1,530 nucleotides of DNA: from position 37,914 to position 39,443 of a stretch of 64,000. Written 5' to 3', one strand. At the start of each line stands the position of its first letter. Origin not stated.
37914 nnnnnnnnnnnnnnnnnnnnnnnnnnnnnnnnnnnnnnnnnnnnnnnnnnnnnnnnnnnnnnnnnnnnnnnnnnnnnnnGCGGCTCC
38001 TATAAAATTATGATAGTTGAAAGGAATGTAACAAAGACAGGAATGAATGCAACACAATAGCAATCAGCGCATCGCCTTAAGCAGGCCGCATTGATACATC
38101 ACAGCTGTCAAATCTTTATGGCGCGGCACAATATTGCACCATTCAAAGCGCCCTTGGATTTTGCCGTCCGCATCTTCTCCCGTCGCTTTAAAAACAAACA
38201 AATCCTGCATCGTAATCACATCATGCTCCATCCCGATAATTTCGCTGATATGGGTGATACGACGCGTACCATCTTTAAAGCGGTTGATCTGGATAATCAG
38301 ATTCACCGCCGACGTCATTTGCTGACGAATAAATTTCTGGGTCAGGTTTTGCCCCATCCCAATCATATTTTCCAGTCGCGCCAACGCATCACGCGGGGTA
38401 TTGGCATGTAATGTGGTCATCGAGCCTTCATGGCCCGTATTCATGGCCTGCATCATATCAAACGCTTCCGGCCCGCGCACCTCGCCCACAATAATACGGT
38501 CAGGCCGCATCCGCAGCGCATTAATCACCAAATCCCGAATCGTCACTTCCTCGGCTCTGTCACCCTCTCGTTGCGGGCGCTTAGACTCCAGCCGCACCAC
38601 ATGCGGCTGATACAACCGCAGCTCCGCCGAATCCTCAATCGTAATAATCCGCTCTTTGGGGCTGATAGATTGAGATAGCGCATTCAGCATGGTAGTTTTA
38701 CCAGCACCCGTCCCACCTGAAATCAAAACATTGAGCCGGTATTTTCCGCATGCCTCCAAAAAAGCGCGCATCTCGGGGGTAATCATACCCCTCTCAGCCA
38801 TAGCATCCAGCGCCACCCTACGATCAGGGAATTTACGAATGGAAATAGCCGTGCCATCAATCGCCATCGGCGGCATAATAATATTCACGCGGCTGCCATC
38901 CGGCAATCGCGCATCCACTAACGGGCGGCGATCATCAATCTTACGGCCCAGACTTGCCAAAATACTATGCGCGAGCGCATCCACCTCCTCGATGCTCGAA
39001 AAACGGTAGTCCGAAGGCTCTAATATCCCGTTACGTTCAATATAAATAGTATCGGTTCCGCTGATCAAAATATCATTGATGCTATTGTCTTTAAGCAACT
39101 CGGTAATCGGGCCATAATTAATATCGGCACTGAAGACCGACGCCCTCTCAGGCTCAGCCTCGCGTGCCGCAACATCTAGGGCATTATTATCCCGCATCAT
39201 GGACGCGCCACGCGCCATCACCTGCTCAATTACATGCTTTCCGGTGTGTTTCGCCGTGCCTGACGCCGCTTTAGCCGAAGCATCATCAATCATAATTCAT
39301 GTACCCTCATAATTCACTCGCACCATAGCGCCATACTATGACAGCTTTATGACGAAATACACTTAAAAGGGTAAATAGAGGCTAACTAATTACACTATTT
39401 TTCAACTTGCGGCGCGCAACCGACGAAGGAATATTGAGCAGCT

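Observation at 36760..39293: Two tandem, diverged CpaF/TadA-type ATPase genes inserted between rpoN and hpf, with no pilus or secretion partners in 64 kb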

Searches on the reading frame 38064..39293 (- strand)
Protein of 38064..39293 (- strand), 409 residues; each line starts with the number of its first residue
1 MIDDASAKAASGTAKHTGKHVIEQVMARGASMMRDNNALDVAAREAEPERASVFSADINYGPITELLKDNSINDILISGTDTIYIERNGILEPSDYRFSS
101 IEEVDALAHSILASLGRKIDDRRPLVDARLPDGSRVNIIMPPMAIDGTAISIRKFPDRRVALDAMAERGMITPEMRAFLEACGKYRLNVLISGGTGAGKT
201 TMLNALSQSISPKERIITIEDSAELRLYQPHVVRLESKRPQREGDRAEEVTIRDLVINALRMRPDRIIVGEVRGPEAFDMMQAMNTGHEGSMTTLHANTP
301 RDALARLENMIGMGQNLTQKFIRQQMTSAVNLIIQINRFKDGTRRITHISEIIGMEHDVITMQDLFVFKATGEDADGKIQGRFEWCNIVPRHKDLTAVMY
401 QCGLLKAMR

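Call 3: search_protein_families(library=pfam, proteins=[window:38064-39293:-])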
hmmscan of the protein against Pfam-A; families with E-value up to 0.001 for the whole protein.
window:38064-39293:- (409 aa): 4 families
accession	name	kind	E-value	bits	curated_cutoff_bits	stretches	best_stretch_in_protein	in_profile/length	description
PF00437.27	T2SSE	-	7.7e-60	202.9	24.9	1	61-338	6-279/370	Type II/IV secretion system protein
PF06414.18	Zeta_toxin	-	8.4e-06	25.8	22.3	1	188-248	18-77/199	Zeta toxin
PF00005.33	ABC_tran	-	0.0002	22.4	25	1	189-225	14-49/137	ABC transporter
PF13191.12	AAA_16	-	0.0003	21.8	32.6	1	176-226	13-63/167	AAA ATPase domain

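Call 4: search_protein_families(library=ncbifam, proteins=[window:38064-39293:-], max_evalue=0.00001)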
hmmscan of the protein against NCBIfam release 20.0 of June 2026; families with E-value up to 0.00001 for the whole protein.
window:38064-39293:- (409 aa): 19 families
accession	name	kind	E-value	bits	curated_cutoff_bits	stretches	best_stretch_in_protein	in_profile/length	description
TIGR03819.1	heli_sec_ATPase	hypoth_equivalog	1.6e-93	313.6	373.15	1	48-350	40-339/340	TadA family conjugal transfer-associated ATPase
TIGR02788.1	VirB11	equivalog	2.3e-67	227.2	249.95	2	174-349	132-306/308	P-type DNA transfer ATPase VirB11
TIGR02782.1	TrbB_P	equivalog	1.6e-58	198.4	304.55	1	63-358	14-299/303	P-type conjugative transfer ATPase TrbB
NF058587.1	archaellum_moto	equivalog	1.4e-56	192.3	550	1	31-369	118-452/527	archaellum flagellar ATPase motor FlaI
NF010475.0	PRK13900.1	equivalog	7e-56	189.7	389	2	174-349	148-322/333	type IV secretion system ATPase VirB11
NF010469.0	PRK13894.1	subfamily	3.8e-49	167.8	508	1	63-358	27-313/320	conjugal transfer ATPase TrbB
NF010407.0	PRK13833.1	subfamily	1.4e-43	149.5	499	1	66-355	25-303/323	conjugal transfer protein TrbB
NF010425.0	PRK13851.1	equivalog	1.7e-39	135.7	461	2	174-341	150-317/344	type IV secretion system protein VirB11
NF053672.1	bindosome_BasE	exception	7.6e-34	117.3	1000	1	112-357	194-435/512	bindosome assembly system ATPase subunit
NF041000.1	ATPase_ComGA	equivalog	9.8e-18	64.1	300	1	180-321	122-256/267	competence type IV pilus ATPase ComGA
TIGR01420.1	pilT_fam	subfamily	2.1e-17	63.4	319.1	1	67-339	9-268/343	PilT/PilU family type 4a pilus ATPase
TIGR02525.1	plasmid_TraJ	equivalog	3.6e-14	52.5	368.3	1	189-346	152-307/372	plasmid transfer ATPase TraJ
TIGR02533.1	type_II_gspE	equivalog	3.2e-13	49.2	630.25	1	156-312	213-360/486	type II secretion system ATPase GspE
TIGR02538.1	type_IV_pilB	equivalog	8.3e-13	47.8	675.65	1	166-313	296-434/564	type IV-A pilus assembly ATPase PilB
NF007755.0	PRK10436.1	equivalog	8.3e-13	47.8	617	1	159-312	193-336/465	type II secretion system protein GspE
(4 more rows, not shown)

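Call 13: find_homologous_proteins(query=window:38064-39293:-, max_evalue=1e-20)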
Query window:38064-39293:- (409 aa): 8000 proteins with E <= 1e-20 among 8000 candidates; the best 120 are listed.
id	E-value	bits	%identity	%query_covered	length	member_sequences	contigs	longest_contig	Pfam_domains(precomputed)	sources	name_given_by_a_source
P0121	8.1e-266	899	100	100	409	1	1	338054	PF06414.19,PF00437.27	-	-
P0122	5.0e-172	590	73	86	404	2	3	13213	PF00437.27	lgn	-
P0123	3.2e-162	558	55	81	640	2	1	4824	PF00437.27,PF27713.1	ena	-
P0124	4.8e-155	534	68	85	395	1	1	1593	PF00437.27,PF27713.1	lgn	-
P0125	3.6e-150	518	63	91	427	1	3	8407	PF06414.19,PF00437.27,PF27713.1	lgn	-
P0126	3.1e-148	512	62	98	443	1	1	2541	PF00437.27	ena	-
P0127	6.2e-147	508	64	86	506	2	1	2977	PF00437.27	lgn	-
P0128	1.4e-146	507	64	86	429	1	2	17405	PF00437.27,PF27713.1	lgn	-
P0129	1.0e-144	500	60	92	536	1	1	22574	PF00437.27,PF27713.1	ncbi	-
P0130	2.8e-144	499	63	88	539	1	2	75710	PF00437.27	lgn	-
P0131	1.9e-143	496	66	85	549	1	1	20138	PF00437.27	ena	-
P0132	1.8e-142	493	62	87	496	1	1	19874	PF00437.27,PF00005.34,PF27713.1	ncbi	-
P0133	1.8e-138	480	59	89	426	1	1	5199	PF00437.27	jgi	-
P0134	5.5e-137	475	59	87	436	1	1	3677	PF00437.27,PF27713.1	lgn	-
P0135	1.2e-136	474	60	85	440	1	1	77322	PF00437.27,PF27713.1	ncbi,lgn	-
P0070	5.9e-134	465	61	89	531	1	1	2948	PF00437.27,PF00027.36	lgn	-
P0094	7.2e-134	465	62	84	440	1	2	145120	PF00437.27,PF27713.1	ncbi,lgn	-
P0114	6.9e-133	462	61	87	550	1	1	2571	PF00437.27,PF00027.36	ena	-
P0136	4.8e-132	459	63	81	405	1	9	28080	PF00437.27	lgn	-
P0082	9.4e-132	458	56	97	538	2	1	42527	PF00437.27,PF00027.36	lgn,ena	-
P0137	1.5e-131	457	63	81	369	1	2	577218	PF00437.27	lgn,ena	-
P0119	2.6e-131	456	63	81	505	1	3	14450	PF00437.27,PF00027.36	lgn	-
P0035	3.9e-131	456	59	89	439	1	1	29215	PF06414.19,PF00437.27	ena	-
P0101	5.4e-131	455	56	95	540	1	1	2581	PF00437.27,PF00027.36,PF13191.13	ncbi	ncbi:MAG: ATPase, T2SS/T4P/T4SS family [Rickettsiales bacterium]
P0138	5.9e-131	455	62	85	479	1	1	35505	PF00437.27,PF00027.36,PF27713.1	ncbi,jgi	-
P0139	6.1e-131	455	62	81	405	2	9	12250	PF00437.27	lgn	-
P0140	6.1e-131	455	63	81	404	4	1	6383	PF00437.27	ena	-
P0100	8.9e-131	455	62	81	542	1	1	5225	PF00437.27,PF00027.36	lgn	-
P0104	9.4e-131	455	62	81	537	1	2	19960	PF00437.27,PF00027.36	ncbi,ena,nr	ncbi:MAG: Flp pilus assembly complex ATPase component TadA [Alphaproteobacteria bacterium]|nr:Flp pi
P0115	1.1e-130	454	62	81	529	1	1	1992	PF00437.27,PF00027.36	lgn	-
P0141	2.5e-130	453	63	82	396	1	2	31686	PF02492.26,PF00437.27,PF13521.13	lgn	-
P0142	2.6e-130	453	64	81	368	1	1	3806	PF00437.27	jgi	jgi:pilus assembly protein CpaF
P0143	2.8e-130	453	62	81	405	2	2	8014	PF00437.27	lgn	-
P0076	3.1e-130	453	63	81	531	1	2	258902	PF00437.27,PF00027.36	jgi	jgi:Flp pilus assembly CpaF family ATPase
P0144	7.1e-130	452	60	86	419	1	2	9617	PF00437.27,PF13191.13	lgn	-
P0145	7.2e-130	452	60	87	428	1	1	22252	PF00437.27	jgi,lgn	jgi:pilus assembly protein CpaF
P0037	1.3e-129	451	60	87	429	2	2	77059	PF00437.27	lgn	-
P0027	1.4e-129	451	63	81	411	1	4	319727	PF00437.27,PF27713.1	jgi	jgi:pilus assembly protein CpaF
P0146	2.0e-129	450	63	81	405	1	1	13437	PF00437.27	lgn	-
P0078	2.1e-129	450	62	81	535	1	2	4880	PF00437.27,PF00027.36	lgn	-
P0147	2.2e-129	450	59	85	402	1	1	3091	PF00437.27,PF13191.13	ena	-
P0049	2.3e-129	450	64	81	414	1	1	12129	PF00437.27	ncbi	-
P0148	2.6e-129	450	63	81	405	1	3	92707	PF00437.27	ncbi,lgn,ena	-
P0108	2.8e-129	450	60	84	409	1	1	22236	PF00437.27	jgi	jgi:pilus assembly protein CpaF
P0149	3.5e-129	449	57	91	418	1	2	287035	PF00437.27,PF27713.1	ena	-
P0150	3.7e-129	449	63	80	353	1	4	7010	PF00437.27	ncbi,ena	-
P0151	4.1e-129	449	62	82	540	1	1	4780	PF00437.27,PF00027.36,PF13191.13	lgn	-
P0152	5.3e-129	449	61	83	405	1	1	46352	PF00437.27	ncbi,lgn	-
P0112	5.7e-129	449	62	81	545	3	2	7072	PF00437.27,PF00027.36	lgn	-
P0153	5.9e-129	449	61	82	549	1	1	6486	PF00437.27,PF00027.36,PF13191.13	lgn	-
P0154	6.0e-129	449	62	86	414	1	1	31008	PF00437.27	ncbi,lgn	-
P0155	6.0e-129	449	60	83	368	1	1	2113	PF00437.27,PF00005.34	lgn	-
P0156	7.6e-129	448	62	81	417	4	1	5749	PF00437.27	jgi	jgi:pilus assembly protein CpaF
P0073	8.9e-129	448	63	81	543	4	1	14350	PF00437.27,PF00027.36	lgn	-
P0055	9.6e-129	448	61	81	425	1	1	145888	PF00437.27,PF27713.1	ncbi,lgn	-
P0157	9.6e-129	448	61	82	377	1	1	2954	PF00437.27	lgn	-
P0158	1.0e-128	448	57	86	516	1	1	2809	PF00437.27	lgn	-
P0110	1.3e-128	448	62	81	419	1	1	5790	PF00437.27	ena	-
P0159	1.4e-128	447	60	86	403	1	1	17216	PF00437.27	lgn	-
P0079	1.4e-128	447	65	81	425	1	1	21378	PF00437.27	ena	-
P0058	1.7e-128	447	62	81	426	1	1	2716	PF00437.27,PF27713.1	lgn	-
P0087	2.0e-128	447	62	81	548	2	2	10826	PF06414.19,PF00437.27,PF00027.36,PF13191.13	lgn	-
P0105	2.1e-128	447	59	86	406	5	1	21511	PF00437.27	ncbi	ncbi:MAG: CpaF family protein [Alphaproteobacteria bacterium]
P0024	2.2e-128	447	63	81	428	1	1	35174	PF00437.27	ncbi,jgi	-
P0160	2.2e-128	447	61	83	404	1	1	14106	PF00437.27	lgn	-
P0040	2.4e-128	447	64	81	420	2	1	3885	PF00437.27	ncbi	-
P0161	2.5e-128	447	60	85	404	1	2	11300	PF00437.27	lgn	-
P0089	2.6e-128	446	60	84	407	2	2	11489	PF00437.27,PF27713.1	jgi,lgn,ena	-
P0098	3.0e-128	446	59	90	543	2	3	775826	PF00437.27,PF00027.36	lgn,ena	-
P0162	3.1e-128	446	57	86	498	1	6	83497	PF00437.27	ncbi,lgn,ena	-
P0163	3.1e-128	446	62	81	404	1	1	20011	PF00437.27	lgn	-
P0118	3.1e-128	446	61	81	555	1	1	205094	PF00437.27,PF00027.36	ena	-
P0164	3.4e-128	446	57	86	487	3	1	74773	PF00437.27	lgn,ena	-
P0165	3.5e-128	446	62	82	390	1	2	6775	PF07693.21,PF00437.27,PF27713.1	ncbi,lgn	-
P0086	4.2e-128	446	60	84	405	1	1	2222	PF00437.27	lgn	-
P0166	4.5e-128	446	59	86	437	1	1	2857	PF00437.27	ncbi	-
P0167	4.9e-128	446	58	92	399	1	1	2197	PF00437.27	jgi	jgi:pilus assembly protein CpaF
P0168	5.5e-128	445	61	81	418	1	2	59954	PF00437.27,PF00005.34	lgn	-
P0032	6.6e-128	445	62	81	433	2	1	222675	PF00437.27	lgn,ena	-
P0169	6.9e-128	445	63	81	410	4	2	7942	PF00437.27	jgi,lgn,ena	-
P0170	7.4e-128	445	63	81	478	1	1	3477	PF00437.27,PF00027.36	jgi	jgi:pilus assembly protein CpaF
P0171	9.0e-128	445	63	82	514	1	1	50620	PF00437.27,PF00027.36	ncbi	-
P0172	9.7e-128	445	58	86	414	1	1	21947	PF00437.27,PF27713.1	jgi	-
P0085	1.1e-127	444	62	81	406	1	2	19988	PF00437.27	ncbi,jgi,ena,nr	ncbi:MAG: CpaF family protein [Alphaproteobacteria bacterium]|jgi:pilus assembly protein CpaF|nr:Cpa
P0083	1.1e-127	444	62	81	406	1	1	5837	PF00437.27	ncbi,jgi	jgi:pilus assembly protein CpaF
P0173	1.1e-127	444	62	80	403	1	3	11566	PF00437.27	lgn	-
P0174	1.2e-127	444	64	81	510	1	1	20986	PF00437.27,PF00027.36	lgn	-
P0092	1.3e-127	444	62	81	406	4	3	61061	PF00437.27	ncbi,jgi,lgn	ncbi:MAG: CpaF family protein [Alphaproteobacteria bacterium]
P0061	1.9e-127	444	63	81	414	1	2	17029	PF00437.27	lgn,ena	-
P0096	2.0e-127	444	63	81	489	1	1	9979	PF00437.27,PF00027.36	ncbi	-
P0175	2.0e-127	444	58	90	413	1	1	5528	PF06414.19,PF00437.27,PF13191.13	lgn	-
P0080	2.1e-127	444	60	81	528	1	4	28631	PF00437.27,PF00027.36,PF13191.13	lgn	-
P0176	2.1e-127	444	63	81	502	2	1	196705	PF02492.26,PF00437.27,PF00027.36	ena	-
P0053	2.1e-127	443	61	81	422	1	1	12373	PF00437.27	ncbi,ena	-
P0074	2.2e-127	443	63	81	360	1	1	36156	PF00437.27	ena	-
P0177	2.2e-127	443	62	80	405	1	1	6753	PF00437.27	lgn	-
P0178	2.3e-127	443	63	78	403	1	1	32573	PF00437.27,PF00005.34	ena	-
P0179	2.8e-127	443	60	83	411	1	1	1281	PF00437.27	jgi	jgi:pilus assembly protein CpaF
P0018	3.2e-127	443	60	86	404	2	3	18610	PF00437.27,PF13191.13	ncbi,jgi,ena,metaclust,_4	metaclust:\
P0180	3.5e-127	443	61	81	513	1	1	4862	PF00437.27,PF00027.36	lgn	-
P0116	3.6e-127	443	61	81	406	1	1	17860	PF00437.27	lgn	-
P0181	4.2e-127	443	61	81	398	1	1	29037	PF00437.27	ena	-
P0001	4.4e-127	442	61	85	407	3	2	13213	PF00437.27,PF27713.1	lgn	-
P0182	4.4e-127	442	61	81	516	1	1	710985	PF00437.27,PF00027.36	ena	-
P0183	5.8e-127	442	60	81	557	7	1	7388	PF00437.27,PF00027.36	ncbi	-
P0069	5.9e-127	442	62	81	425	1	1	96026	PF00437.27,PF27713.1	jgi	jgi:pilus assembly protein CpaF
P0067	6.0e-127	442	61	81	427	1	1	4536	PF00437.27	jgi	jgi:pilus assembly protein CpaF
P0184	7.3e-127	442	59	84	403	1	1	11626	PF02492.26,PF00437.27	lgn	-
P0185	7.7e-127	442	60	81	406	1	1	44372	PF00437.27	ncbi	-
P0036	8.6e-127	441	61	84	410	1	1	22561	PF00437.27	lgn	-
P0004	9.0e-127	441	63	81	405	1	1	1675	PF00437.27,PF27713.1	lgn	-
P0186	9.2e-127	441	61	82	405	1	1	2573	PF00437.27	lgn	-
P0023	9.2e-127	441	59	87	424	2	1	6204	PF00437.27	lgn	-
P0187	9.6e-127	441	62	81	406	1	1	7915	PF00437.27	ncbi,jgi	jgi:pilus assembly protein CpaF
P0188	1.0e-126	441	57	95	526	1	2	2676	PF00437.27,PF00027.36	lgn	-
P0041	1.2e-126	441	61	81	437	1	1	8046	PF06414.19,PF00437.27,PF27713.1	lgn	-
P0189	1.3e-126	441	60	83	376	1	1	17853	PF00437.27,PF00005.34,PF27713.1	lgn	-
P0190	1.3e-126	441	-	-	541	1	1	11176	PF07693.21,PF00437.27,PF13245.13,PF13555.13,PF13401.13,PF03029.24,PF27713.1,PF13191.13,PF06414.19,PF02492.26,PF00158.33,PF00005.34,PF12775.14,PF13476.13,PF02367.24,PF13521.13,PF01580.25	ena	-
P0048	1.3e-126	441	63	81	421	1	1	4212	PF00437.27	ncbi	-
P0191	1.4e-126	441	58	90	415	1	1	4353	PF00437.27,PF27713.1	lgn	-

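Call 20: find_encoding_contigs(protein=P0121, flank=10000, max_places=2)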
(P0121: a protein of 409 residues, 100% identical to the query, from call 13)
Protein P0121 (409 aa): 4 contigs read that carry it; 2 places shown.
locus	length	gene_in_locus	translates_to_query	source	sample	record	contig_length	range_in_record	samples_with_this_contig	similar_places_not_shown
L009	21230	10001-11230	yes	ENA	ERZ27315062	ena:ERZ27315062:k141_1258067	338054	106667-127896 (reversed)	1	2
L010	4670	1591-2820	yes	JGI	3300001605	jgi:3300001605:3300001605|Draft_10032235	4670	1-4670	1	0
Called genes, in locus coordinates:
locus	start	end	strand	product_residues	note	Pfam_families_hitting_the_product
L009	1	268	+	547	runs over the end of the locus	PF00528:BPD_transp_1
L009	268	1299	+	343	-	PF00005:ABC_tran, PF13304:AAA_21 (weak), PF08402:TOBE_2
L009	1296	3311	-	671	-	PF00535:Glycos_transf_2, PF13641:Glyco_tranf_2_3, PF13712:Glyco_tranf_2_5, PF00534:Glycos_transf_1, PF13524:Glyco_trans_1_2 (weak), PF13692:Glyco_trans_1_4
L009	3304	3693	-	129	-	-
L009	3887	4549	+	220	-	PF09361:Phasin_2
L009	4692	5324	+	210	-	PF01612:DNA_pol_A_exo1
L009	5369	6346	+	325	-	PF01380:SIS, PF00571:CBS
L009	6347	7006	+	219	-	PF06835:LptC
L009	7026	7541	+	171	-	PF03968:LptD_N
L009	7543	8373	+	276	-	PF00005:ABC_tran, PF12399:BCA_ABC_TP_C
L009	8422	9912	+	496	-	PF00309:Sigma54_AID, PF04963:Sigma54_CBD, PF04552:Sigma54_DBD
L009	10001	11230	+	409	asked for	PF00437:T2SSE, PF06414:Zeta_toxin (weak)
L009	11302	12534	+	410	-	PF00437:T2SSE, PF27713:UCP018868 (faint)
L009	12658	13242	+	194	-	PF02482:Ribosomal_S30AE, PF16321:Ribosom_S30AE_C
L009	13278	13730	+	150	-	PF00359:PTS_EIIA_2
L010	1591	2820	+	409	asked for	PF00437:T2SSE, PF06414:Zeta_toxin (weak)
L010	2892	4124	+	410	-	PF00437:T2SSE, PF27713:UCP018868 (faint)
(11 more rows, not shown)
